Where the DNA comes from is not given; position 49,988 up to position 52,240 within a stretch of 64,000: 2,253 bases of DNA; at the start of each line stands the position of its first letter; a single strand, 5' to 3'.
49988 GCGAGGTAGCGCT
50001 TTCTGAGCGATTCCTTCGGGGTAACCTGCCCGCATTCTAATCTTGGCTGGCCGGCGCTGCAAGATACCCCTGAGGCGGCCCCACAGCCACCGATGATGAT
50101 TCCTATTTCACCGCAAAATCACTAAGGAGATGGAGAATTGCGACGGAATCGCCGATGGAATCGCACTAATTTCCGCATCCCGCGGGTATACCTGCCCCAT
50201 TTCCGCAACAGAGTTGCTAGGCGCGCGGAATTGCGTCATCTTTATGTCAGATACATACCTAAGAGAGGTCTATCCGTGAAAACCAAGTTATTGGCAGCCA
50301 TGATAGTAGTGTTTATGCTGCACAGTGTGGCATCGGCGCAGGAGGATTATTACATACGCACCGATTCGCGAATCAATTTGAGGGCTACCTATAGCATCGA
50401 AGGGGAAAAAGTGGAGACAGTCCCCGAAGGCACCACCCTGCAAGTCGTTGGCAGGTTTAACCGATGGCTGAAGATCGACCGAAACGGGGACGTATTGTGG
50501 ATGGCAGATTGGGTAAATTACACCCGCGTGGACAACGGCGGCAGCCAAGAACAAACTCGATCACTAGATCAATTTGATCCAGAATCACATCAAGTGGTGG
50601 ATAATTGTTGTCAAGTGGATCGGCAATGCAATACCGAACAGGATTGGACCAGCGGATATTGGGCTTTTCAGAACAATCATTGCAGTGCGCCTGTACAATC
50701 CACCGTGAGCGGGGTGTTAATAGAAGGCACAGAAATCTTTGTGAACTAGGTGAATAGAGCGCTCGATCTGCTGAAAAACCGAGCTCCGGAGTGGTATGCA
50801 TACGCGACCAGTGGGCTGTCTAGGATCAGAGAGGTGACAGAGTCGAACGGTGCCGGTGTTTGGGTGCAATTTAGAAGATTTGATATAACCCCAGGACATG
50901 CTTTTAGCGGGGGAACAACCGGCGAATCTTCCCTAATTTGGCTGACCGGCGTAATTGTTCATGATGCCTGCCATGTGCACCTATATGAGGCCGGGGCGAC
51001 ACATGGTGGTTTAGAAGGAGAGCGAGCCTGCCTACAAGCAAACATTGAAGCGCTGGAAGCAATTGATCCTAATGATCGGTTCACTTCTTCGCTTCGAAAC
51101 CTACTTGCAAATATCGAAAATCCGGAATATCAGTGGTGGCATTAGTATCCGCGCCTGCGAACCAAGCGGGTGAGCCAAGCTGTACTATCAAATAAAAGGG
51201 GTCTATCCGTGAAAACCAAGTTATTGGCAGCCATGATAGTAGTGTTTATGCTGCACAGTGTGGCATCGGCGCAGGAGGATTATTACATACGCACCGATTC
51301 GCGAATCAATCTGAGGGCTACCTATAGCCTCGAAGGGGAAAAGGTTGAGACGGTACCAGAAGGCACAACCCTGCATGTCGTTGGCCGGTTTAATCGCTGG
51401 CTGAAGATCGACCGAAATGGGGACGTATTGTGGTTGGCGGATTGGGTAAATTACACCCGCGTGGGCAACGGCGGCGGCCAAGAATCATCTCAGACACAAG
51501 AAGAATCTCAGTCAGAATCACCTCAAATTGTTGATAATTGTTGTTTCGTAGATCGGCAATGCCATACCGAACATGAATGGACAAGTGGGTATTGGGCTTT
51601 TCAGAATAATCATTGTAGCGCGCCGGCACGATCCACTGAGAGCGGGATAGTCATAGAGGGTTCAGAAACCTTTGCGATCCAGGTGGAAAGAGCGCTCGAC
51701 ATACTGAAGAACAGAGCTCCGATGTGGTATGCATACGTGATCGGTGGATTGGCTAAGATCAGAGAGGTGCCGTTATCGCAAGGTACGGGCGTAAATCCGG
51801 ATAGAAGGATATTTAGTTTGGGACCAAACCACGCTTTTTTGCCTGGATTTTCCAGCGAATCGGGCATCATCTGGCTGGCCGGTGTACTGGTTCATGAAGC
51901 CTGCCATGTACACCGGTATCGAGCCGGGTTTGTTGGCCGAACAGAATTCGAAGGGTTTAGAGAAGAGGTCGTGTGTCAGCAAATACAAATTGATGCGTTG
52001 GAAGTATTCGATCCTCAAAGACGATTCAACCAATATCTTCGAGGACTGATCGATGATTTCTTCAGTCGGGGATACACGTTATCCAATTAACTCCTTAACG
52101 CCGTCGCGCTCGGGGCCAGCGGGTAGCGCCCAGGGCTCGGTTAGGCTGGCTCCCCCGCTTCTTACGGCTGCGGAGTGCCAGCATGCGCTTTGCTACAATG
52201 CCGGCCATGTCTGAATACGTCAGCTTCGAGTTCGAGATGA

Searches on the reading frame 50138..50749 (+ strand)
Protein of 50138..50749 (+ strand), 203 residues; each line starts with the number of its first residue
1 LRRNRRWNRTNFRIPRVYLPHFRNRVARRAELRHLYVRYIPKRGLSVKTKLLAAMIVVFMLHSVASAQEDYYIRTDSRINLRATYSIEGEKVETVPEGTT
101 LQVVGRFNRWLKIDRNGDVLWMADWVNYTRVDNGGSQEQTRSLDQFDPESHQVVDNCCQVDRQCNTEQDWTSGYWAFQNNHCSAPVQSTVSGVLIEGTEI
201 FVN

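Call 63: search_protein_families(library=pfam, proteins=[window:50138-50749:+], max_evalue=0.001)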
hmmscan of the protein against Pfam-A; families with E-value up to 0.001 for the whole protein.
window:50138-50749:+ (203 aa): 1 family
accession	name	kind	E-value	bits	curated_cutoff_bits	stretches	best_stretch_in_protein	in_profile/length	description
PF08239.17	SH3_3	-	2.4e-07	31.3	27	1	78-123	2-49/54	Bacterial SH3 domain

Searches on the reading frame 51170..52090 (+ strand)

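Call 63: search_protein_families(library=pfam, proteins=[window:51170-52090:+], max_evalue=0.001)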
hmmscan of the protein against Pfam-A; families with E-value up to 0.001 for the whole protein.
window:51170-52090:+ (306 aa): 1 family
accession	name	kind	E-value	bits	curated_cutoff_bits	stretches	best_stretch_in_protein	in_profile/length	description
PF08239.17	SH3_3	-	2e-06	28.3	27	1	45-89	2-48/54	Bacterial SH3 domain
